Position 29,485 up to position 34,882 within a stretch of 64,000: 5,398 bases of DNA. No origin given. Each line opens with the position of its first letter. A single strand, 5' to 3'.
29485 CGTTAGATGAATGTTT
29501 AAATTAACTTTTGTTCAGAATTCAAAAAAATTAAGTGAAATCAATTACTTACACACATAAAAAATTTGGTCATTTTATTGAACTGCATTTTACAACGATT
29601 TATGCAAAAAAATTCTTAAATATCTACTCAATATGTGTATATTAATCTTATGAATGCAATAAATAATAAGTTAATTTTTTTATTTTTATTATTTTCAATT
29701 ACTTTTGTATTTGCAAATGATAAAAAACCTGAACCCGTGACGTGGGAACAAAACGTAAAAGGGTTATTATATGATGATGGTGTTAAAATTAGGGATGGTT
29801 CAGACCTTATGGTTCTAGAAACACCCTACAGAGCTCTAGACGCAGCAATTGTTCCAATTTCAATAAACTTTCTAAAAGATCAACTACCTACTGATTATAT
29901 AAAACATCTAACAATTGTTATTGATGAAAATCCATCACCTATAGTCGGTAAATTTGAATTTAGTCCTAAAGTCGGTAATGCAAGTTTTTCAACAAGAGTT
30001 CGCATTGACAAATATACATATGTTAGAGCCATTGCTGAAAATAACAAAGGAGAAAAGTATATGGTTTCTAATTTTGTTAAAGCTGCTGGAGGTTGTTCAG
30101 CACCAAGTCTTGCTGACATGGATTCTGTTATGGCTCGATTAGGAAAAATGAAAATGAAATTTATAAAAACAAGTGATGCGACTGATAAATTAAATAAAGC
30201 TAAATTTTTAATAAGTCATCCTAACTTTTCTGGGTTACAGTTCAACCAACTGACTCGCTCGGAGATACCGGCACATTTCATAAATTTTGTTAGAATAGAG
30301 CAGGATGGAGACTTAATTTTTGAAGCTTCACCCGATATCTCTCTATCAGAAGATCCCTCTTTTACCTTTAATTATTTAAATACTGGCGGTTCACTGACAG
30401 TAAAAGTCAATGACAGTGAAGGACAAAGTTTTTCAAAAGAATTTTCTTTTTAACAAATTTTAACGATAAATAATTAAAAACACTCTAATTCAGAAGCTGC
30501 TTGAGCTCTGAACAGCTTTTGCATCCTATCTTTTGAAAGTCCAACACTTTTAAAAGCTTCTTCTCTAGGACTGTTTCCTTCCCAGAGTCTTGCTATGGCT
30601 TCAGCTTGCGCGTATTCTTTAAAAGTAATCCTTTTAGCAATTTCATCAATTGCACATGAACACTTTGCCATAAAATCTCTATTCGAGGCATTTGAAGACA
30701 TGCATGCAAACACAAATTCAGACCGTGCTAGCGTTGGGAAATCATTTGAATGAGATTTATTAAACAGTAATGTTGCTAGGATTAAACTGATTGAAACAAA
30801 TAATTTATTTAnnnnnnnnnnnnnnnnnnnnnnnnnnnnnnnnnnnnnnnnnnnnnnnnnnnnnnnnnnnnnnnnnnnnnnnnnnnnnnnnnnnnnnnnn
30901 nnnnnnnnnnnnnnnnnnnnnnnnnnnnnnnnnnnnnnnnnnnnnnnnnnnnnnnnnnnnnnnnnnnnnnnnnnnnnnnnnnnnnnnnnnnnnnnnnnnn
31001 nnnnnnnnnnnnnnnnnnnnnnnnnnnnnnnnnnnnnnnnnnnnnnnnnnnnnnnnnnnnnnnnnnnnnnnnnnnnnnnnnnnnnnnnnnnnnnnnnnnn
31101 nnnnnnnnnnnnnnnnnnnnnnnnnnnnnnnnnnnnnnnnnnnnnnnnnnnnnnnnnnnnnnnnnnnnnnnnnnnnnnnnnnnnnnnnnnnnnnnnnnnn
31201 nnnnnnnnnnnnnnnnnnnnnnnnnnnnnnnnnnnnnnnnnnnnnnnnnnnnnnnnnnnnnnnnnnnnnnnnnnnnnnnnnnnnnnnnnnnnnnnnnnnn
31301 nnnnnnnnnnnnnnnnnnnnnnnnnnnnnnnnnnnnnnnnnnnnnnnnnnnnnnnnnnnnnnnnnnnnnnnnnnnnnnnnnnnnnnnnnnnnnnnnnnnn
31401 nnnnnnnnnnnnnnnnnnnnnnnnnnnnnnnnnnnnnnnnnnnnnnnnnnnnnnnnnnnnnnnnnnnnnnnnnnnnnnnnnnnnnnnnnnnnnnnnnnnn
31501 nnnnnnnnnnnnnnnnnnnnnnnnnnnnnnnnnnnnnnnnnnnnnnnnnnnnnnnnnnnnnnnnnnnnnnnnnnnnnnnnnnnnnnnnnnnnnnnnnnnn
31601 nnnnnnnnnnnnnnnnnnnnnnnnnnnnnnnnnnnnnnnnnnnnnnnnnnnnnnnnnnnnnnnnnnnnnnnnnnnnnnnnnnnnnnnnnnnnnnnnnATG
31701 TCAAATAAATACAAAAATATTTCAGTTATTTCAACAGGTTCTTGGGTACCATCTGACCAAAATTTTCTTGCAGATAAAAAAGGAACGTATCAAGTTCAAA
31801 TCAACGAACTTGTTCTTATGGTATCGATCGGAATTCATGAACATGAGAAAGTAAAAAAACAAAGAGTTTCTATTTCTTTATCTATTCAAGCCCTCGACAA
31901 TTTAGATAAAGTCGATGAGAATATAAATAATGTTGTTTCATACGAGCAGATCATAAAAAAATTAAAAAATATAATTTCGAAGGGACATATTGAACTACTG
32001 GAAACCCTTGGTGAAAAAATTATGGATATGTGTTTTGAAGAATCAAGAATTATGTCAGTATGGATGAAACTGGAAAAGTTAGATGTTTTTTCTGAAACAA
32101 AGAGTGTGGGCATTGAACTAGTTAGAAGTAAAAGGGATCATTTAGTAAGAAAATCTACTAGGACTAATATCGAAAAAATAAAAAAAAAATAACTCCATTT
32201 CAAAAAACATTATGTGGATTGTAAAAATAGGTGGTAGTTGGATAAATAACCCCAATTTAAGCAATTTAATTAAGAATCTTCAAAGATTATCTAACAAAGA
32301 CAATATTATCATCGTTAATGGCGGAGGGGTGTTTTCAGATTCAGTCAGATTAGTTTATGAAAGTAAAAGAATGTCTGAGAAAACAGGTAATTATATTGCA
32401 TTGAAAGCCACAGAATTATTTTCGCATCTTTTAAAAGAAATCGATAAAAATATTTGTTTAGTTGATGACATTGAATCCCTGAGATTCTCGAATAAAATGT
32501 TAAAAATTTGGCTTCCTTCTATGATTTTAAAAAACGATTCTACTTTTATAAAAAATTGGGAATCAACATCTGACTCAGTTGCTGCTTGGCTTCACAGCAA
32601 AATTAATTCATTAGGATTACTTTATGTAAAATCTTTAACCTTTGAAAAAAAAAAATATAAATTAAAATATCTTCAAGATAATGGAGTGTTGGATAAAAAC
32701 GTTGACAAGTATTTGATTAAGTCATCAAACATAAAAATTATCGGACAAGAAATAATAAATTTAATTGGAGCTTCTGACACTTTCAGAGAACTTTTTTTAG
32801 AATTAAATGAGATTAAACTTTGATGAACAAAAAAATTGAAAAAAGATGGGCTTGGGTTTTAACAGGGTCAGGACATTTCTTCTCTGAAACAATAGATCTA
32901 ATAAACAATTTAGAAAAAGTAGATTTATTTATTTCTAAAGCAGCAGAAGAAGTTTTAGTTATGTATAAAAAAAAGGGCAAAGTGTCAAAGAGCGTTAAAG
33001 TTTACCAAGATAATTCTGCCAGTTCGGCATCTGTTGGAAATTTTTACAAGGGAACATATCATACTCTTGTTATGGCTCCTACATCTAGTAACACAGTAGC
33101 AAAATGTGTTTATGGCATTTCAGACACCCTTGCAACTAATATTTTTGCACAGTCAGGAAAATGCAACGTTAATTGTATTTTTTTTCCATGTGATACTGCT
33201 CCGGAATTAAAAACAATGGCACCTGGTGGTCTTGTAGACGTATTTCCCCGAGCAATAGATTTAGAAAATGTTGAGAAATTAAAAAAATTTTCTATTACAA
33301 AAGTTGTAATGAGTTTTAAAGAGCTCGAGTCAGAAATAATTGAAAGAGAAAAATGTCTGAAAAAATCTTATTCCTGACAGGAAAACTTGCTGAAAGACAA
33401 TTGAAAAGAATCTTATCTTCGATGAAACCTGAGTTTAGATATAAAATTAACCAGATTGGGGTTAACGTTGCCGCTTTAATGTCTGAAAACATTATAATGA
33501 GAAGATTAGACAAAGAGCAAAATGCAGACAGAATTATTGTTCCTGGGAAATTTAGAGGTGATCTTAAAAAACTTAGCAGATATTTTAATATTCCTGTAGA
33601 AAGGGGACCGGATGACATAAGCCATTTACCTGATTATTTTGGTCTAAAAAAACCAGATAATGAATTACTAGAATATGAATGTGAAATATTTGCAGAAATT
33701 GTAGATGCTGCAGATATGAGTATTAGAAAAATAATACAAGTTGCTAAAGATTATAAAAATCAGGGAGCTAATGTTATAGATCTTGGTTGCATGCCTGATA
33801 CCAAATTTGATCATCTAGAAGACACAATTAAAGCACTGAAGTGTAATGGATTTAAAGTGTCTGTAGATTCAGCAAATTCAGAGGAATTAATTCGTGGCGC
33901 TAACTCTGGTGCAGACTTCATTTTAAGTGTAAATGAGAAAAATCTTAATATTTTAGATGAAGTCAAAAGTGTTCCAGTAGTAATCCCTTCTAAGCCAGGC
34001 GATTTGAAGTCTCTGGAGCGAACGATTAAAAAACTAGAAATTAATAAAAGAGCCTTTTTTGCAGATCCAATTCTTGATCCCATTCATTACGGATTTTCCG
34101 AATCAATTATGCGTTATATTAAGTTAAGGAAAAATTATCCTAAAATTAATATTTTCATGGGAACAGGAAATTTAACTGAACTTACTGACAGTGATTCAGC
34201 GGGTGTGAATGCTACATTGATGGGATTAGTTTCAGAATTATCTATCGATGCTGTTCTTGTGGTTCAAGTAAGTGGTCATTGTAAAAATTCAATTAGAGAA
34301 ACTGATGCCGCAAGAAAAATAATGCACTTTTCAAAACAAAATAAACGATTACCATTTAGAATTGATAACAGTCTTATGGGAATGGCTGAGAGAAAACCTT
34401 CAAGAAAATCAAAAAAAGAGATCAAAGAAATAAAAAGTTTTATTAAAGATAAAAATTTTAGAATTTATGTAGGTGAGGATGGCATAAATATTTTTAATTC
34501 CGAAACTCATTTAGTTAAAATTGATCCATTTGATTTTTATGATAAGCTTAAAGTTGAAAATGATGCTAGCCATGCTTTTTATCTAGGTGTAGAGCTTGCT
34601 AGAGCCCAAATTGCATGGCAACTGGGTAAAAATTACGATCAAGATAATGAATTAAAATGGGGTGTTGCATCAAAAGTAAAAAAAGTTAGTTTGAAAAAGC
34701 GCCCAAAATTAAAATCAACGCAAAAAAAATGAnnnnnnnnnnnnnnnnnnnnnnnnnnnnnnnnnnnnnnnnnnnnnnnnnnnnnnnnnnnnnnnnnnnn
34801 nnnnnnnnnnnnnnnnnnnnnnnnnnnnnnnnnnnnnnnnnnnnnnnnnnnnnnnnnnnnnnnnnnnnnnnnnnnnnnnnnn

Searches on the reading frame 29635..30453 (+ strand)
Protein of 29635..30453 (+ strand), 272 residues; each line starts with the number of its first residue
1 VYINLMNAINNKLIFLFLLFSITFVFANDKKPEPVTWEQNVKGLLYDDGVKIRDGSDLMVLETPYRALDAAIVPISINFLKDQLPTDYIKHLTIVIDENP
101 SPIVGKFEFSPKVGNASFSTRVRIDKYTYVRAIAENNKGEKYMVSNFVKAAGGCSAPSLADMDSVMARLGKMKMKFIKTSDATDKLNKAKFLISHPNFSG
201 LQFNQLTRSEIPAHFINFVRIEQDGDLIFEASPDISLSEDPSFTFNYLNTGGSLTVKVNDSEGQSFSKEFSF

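Call 10: search_protein_families(library=pfam, proteins=[window:29635-30453:+], max_evalue=0.00001)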
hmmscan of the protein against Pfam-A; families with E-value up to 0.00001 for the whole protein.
window:29635-30453:+ (272 aa): 2 families
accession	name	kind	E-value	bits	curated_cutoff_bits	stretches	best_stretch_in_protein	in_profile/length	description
PF13501.12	SoxY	-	4.4e-28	98.2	28.4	1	52-154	10-112/112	Sulfur oxidation protein SoxY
PF08770.17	SoxZ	-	4.9e-23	81.1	25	1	181-270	6-97/98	Sulphur oxidation protein SoxZ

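Call 18: search_protein_families(library=ncbifam, proteins=[window:29635-30453:+], max_evalue=0.00001)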
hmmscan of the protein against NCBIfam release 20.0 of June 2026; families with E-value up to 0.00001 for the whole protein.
window:29635-30453:+ (272 aa): 4 families
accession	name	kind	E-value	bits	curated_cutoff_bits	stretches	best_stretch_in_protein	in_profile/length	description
TIGR04557.1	fuse_rel_SoxYZ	equivalog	3.5e-70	235.8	140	1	37-267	1-226/226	quinoprotein dehydrogenase-associated SoxYZ-like carrier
TIGR04488.1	SoxY_true_GGCGG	equivalog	8.4e-16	58.7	125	1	22-154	21-147/149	thiosulfate oxidation carrier protein SoxY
TIGR04490.1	SoxZ_true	equivalog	9.9e-15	54.3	76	1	181-270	5-96/98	thiosulfate oxidation carrier complex protein SoxZ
TIGR04487.1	SoxY_para_1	exception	4.4e-09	36.3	172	1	64-142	53-131/146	SoxY-related AACIE arm protein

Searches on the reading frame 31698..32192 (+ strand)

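Call 18: search_protein_families(library=ncbifam, proteins=[window:31698-32192:+], max_evalue=0.00001)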
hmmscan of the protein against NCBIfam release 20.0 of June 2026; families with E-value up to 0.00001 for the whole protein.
window:31698-32192:+ (164 aa): 4 families
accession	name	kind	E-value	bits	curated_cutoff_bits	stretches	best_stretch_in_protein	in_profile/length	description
TIGR00526.1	folB_dom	domain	1.6e-17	63.8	45.05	1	31-146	2-120/122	FolB domain-containing protein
TIGR00525.1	folB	equivalog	4.9e-15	56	72.15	1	31-142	1-115/116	dihydroneopterin aldolase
NF008418.0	PRK11245.1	equivalog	8.6e-14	51.7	152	1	30-145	5-120/121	dihydroneopterin triphosphate 2'-epimerase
NF008614.0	PRK11593.1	equivalog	1.1e-07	32.3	184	1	33-145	4-116/119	bifunctional dihydroneopterin aldolase/7,8-dihydroneopterin epimerase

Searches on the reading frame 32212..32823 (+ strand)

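Call 18: search_protein_families(library=ncbifam, proteins=[window:32212-32823:+], max_evalue=0.00001)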
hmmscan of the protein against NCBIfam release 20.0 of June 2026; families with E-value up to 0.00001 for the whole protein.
window:32212-32823:+ (203 aa): 1 family
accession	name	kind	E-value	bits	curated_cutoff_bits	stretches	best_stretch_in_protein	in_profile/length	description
NF040622.1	MfnE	equivalog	8.7e-18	64.8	300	1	1-132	1-133/211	[5-(aminomethyl)furan-3-yl]methyl phosphate kinase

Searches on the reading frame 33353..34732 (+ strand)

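Call 80: search_protein_families(library=ncbifam, proteins=[window:33353-34732:+], max_evalue=1e-8)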
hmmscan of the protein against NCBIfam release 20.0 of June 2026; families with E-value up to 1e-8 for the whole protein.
window:33353-34732:+ (459 aa): 1 family
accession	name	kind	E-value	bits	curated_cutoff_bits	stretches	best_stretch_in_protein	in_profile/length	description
TIGR00284.1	TIGR00284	hypoth_equivalog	3.5e-62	210.6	256.65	2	111-434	153-497/497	dihydropteroate synthase-like protein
